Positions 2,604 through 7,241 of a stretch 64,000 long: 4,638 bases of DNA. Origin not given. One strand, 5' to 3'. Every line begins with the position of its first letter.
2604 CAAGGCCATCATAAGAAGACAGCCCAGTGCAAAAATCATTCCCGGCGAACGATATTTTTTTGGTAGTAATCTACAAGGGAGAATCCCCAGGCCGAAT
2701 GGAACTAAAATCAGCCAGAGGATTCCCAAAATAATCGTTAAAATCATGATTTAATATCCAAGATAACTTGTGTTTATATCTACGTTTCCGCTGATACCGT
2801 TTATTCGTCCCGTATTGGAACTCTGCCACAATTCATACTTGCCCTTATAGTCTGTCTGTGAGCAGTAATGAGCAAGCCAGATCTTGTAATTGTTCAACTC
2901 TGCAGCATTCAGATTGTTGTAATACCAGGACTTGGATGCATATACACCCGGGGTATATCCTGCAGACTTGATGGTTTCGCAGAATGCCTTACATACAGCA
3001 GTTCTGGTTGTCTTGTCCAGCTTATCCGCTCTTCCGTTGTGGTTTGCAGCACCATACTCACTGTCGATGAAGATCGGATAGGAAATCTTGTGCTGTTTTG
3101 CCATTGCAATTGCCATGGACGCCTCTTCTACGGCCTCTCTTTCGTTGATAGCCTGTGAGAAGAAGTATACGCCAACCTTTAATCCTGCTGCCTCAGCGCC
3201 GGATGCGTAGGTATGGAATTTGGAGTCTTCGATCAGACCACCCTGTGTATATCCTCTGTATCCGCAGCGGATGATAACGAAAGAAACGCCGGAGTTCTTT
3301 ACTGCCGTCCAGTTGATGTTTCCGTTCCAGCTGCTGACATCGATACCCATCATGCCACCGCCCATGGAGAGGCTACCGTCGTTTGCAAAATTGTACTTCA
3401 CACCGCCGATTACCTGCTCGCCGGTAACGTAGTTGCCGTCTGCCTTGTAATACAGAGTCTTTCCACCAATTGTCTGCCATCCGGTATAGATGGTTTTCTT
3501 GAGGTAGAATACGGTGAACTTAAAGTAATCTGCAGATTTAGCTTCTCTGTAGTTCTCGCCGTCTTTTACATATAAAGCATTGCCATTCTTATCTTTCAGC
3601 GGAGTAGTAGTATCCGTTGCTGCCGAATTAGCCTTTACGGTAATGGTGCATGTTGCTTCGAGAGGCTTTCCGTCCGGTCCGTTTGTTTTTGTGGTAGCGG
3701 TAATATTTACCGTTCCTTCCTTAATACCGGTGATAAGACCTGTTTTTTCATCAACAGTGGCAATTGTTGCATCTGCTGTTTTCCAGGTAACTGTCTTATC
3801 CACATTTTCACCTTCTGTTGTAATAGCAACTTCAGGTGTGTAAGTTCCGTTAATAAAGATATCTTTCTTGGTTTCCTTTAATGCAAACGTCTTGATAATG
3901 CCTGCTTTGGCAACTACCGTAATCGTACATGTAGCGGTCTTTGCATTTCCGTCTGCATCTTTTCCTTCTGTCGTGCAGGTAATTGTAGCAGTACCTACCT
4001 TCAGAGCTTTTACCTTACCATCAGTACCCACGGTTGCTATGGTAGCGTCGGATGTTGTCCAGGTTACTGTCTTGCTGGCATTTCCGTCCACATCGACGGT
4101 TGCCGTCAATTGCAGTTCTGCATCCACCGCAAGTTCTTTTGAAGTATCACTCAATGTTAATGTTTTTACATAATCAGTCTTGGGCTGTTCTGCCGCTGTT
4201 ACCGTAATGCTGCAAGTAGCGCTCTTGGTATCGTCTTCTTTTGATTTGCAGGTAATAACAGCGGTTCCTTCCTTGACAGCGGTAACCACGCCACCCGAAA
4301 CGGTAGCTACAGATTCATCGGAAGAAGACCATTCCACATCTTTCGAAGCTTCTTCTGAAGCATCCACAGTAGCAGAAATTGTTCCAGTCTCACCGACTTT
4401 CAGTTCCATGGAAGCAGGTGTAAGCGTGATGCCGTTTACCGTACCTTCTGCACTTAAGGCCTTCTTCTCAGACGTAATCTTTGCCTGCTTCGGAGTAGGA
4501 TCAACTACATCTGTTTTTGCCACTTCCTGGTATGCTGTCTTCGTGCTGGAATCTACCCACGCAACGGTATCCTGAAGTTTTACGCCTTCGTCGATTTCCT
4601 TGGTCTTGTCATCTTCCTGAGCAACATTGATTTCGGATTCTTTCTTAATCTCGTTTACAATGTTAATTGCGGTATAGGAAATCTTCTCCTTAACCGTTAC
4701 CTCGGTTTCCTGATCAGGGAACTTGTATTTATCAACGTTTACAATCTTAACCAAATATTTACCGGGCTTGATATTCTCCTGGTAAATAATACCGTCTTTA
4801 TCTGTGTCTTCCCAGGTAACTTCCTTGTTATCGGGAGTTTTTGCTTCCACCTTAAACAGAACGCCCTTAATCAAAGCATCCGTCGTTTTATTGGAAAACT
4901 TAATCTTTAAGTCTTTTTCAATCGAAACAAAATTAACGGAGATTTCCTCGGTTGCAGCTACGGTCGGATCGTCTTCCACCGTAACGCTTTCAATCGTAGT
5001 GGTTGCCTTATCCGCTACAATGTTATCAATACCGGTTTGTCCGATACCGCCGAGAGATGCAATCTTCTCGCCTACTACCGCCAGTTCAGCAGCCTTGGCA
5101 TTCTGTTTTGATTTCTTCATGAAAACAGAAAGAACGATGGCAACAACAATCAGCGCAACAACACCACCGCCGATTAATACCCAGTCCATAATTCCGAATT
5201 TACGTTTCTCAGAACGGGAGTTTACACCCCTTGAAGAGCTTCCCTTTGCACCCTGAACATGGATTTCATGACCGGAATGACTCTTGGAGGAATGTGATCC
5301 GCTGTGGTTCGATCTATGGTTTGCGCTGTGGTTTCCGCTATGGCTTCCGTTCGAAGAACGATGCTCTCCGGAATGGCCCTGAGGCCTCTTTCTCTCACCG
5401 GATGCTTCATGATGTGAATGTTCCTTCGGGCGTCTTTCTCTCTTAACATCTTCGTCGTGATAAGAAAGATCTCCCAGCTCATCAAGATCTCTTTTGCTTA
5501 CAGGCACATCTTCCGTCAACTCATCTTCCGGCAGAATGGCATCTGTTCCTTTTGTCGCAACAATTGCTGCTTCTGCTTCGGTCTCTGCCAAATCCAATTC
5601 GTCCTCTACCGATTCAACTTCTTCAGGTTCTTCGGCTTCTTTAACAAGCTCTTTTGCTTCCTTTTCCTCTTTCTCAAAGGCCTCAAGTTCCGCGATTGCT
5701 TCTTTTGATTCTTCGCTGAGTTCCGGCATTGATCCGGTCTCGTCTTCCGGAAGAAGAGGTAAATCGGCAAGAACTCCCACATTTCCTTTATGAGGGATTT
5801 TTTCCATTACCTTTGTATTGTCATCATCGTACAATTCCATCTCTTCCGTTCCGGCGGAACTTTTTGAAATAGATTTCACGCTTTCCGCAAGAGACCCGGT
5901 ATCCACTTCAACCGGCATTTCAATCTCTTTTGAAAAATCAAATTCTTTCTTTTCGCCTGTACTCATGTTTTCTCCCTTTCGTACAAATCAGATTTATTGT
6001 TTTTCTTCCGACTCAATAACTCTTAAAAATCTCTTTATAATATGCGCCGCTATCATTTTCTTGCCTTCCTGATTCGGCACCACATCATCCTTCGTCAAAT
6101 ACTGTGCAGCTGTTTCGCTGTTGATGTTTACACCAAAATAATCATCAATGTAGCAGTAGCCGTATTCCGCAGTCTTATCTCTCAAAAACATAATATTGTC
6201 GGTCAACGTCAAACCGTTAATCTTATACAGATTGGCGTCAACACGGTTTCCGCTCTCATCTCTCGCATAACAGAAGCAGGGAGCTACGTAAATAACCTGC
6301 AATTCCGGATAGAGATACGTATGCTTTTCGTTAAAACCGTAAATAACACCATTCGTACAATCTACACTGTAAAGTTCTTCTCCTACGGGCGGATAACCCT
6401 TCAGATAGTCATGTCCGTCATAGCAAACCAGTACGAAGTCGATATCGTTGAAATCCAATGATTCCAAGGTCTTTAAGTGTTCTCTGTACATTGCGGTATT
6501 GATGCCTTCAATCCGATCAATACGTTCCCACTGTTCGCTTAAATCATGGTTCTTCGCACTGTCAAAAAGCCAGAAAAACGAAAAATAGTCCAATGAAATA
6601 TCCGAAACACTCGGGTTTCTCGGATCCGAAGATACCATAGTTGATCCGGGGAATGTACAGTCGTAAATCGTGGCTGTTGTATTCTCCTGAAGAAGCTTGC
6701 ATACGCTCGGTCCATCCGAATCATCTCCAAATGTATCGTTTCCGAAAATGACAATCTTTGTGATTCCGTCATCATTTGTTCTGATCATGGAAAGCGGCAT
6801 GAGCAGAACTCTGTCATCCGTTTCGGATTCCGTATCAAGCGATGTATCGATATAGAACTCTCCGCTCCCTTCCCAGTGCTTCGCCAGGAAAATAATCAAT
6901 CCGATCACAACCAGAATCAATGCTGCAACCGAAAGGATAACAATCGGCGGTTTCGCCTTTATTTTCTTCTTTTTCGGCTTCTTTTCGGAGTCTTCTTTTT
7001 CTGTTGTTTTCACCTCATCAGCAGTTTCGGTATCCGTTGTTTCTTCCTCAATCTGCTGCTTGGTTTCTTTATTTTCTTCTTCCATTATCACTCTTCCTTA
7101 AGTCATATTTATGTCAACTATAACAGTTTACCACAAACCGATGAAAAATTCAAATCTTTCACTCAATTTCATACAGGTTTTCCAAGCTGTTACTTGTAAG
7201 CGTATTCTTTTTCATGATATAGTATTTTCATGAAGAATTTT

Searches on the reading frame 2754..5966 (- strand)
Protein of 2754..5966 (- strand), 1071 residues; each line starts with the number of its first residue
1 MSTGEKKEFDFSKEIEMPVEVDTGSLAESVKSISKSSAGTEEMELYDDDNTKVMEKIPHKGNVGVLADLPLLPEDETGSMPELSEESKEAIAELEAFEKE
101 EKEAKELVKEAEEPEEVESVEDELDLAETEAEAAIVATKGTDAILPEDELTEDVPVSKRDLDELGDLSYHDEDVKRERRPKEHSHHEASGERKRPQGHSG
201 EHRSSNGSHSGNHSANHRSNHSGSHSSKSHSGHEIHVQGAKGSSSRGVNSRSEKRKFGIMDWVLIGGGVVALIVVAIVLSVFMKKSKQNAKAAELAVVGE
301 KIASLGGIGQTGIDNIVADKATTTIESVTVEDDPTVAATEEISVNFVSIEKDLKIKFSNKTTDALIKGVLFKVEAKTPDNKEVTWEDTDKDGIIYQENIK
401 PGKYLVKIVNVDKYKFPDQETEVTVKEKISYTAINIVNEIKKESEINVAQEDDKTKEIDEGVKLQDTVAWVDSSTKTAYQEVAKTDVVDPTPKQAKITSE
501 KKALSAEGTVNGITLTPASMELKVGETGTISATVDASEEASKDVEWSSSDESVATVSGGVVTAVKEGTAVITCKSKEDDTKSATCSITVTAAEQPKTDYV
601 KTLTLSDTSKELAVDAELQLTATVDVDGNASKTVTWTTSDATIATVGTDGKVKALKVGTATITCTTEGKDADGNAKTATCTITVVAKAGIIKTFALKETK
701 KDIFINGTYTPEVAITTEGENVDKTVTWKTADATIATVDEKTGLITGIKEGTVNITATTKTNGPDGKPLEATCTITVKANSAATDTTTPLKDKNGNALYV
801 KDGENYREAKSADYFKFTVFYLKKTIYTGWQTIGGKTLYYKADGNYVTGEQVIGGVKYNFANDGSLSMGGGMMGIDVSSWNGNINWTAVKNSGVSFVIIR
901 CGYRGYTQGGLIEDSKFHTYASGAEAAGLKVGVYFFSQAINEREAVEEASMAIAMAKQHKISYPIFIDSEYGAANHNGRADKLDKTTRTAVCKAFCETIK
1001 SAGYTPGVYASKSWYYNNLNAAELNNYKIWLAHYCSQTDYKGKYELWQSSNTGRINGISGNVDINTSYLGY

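Call 5: search_protein_families(library=pfam, proteins=[window:2754-5966:-], max_evalue=0.01)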
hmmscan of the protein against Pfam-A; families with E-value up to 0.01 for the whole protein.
window:2754-5966:- (1071 aa): 7 families
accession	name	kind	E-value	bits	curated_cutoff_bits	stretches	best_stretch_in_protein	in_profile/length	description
PF01183.26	Glyco_hydro_25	-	2.3e-33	116.4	27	1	875-1058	1-180/180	Glycosyl hydrolases family 25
PF02368.24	Big_2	-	1.3e-31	108.8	22.8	3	510-583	2-77/79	Bacterial Ig-like domain (group 2)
PF19127.6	Choline_bind_3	-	4.2e-07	30.3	27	1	828-865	2-41/47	Choline-binding repeat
PF21461.3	HL_N-beta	-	2.3e-05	24.5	27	1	542-577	12-46/57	Hyaluronate lyase, N-terminal beta-sheet domain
PF17802.7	SpaA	-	0.00018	22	23.1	1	354-438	4-89/91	Prealbumin-like fold domain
PF07679.22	I-set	-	0.00073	20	23.7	0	514-594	4-82/90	Immunoglobulin I-set domain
PF22359.2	Big-like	-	0.0054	17.4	27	1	553-591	12-48/48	Bacterial Ig-like domain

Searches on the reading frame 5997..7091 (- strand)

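Call 5: search_protein_families(library=pfam, proteins=[window:5997-7091:-], max_evalue=0.01)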
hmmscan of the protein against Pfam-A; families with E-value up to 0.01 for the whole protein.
window:5997-7091:- (365 aa): 1 family
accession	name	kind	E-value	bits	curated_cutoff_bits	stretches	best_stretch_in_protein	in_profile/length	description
PF09925.14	DUF2157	-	9.7e-05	22.5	32.4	1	20-79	10-64/146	Predicted membrane protein (DUF2157)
